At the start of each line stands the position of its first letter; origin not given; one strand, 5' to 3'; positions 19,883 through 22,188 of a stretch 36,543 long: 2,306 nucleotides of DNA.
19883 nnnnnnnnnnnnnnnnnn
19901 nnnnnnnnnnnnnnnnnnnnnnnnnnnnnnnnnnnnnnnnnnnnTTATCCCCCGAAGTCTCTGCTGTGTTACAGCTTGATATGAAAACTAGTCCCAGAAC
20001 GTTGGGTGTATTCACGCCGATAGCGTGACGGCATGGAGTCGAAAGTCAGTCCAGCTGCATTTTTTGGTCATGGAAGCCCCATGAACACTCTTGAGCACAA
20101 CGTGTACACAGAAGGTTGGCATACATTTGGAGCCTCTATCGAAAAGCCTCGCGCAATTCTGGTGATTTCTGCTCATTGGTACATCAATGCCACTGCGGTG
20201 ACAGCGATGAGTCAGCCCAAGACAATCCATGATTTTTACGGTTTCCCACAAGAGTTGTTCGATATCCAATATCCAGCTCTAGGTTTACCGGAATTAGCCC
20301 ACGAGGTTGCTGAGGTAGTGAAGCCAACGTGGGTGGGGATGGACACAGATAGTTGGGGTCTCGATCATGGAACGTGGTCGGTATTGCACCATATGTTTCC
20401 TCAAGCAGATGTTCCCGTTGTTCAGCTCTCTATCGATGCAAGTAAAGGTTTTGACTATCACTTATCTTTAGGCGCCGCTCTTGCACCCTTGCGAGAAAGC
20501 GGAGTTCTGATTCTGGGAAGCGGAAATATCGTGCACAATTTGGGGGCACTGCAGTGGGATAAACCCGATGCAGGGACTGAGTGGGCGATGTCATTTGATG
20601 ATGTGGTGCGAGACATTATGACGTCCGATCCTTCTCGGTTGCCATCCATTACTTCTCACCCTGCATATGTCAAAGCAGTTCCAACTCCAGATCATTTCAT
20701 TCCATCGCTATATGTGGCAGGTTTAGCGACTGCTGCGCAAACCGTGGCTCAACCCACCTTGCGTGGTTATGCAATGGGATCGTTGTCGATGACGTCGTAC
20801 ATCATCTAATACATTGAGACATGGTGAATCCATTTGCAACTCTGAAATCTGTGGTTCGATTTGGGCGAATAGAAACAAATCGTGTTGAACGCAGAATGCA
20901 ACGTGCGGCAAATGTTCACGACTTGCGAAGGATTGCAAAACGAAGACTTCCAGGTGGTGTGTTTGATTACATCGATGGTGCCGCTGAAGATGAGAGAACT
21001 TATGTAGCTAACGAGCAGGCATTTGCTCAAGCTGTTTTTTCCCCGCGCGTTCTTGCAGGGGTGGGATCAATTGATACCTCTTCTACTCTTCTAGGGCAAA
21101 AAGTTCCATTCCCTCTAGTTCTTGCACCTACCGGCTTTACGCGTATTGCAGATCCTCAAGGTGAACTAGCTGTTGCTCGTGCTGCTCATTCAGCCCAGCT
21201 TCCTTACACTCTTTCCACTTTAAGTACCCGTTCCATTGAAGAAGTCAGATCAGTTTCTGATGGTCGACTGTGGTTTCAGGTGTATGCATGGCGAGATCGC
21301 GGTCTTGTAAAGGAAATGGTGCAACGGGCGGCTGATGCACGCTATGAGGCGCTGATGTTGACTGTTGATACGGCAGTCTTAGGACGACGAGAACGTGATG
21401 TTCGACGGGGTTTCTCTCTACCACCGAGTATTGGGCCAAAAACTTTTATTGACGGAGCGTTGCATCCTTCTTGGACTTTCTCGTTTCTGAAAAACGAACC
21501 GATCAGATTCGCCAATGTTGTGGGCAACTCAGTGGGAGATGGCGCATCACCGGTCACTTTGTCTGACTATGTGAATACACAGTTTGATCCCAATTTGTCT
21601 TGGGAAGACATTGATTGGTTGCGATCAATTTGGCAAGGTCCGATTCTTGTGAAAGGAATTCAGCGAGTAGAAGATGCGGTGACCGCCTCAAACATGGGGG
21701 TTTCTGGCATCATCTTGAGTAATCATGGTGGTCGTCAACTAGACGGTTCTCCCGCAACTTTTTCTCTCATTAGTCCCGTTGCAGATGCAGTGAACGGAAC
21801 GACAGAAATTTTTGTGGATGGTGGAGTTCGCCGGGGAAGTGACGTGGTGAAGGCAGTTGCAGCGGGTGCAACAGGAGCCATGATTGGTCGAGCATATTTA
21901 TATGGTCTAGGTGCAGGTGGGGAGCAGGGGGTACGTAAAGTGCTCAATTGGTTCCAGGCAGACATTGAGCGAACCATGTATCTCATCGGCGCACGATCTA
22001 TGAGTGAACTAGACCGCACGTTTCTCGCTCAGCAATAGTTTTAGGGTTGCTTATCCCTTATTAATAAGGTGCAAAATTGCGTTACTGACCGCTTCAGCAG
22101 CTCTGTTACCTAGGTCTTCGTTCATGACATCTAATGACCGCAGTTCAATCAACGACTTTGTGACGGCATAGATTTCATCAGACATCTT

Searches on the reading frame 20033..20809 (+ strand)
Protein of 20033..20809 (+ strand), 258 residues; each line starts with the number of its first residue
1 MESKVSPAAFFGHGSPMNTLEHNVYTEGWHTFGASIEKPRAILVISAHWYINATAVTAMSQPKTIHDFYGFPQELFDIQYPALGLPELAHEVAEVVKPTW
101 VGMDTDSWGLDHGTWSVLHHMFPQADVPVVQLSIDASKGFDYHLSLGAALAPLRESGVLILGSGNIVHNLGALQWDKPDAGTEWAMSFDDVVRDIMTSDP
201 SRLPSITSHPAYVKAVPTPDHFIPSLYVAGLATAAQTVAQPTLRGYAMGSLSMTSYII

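Call 10: search_protein_families(library=pfam, proteins=[window:20033-20809:+], max_evalue=0.001)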
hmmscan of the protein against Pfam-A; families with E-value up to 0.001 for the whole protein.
window:20033-20809:+ (258 aa): 1 family
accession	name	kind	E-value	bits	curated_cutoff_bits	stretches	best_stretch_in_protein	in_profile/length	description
PF02900.23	LigB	-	2.6e-27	96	26.3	1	38-240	42-253/269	Catalytic LigB subunit of aromatic ring-opening dioxygenase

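Call 20: search_protein_families(library=ncbifam, proteins=[window:20033-20809:+], max_evalue=0.00001)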
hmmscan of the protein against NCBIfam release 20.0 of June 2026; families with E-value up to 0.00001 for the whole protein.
window:20033-20809:+ (258 aa): 1 family
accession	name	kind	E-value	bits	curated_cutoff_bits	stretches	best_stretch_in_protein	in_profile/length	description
NF007914.1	PRK10628.1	equivalog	4.5e-93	311.3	233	1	2-256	2-259/262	4,5-DOPA-extradiol-dioxygenase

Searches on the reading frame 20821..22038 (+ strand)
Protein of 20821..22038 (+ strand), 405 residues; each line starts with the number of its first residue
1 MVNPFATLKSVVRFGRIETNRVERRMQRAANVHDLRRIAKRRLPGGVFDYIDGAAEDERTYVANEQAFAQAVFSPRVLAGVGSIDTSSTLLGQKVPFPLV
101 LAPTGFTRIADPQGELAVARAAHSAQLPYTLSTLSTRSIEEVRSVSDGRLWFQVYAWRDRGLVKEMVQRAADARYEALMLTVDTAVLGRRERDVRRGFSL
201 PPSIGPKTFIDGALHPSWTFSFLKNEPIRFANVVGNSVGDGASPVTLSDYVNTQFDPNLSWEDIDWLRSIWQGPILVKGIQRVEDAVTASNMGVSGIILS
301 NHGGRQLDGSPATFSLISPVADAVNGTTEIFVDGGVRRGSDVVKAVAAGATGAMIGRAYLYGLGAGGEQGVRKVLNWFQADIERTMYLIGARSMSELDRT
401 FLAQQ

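Call 8: search_protein_families(library=pfam, proteins=[window:20821-22038:+], max_evalue=0.001)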
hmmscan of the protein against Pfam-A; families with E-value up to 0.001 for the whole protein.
window:20821-22038:+ (405 aa): 2 families
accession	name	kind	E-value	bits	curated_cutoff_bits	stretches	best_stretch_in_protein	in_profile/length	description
PF01070.24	FMN_dh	-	2e-134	448.5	24.9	1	39-403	1-349/350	FMN-dependent dehydrogenase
PF00478.31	IMPDH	-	6.3e-05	22.6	25.6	1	323-358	203-238/345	IMP dehydrogenase / GMP reductase domain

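Call 20: search_protein_families(library=ncbifam, proteins=[window:20821-22038:+], max_evalue=0.00001)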
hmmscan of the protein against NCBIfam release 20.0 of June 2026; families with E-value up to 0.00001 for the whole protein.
window:20821-22038:+ (405 aa): 5 families
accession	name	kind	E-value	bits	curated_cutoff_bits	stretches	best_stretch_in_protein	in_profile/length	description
NF008398.0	PRK11197.1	subfamily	5.6e-102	341.4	376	1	30-404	4-377/381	L-lactate dehydrogenase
NF033901.1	L_lactate_LldD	exception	2.9e-88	296.4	550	1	32-403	6-376/377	FMN-dependent L-lactate dehydrogenase LldD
TIGR03966.1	actino_HemFlav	equivalog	1.3e-84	284.1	470.85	1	32-400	8-375/385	pre-mycofactocin synthase MftD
TIGR02708.1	L_lactate_ox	equivalog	1.2e-70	238.3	645.5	2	249-398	205-354/367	L-lactate oxidase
TIGR02151.1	IPP_isom_2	equivalog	1.4e-10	40.6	281.3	1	310-400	244-332/338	type 2 isopentenyl-diphosphate Delta-isomerase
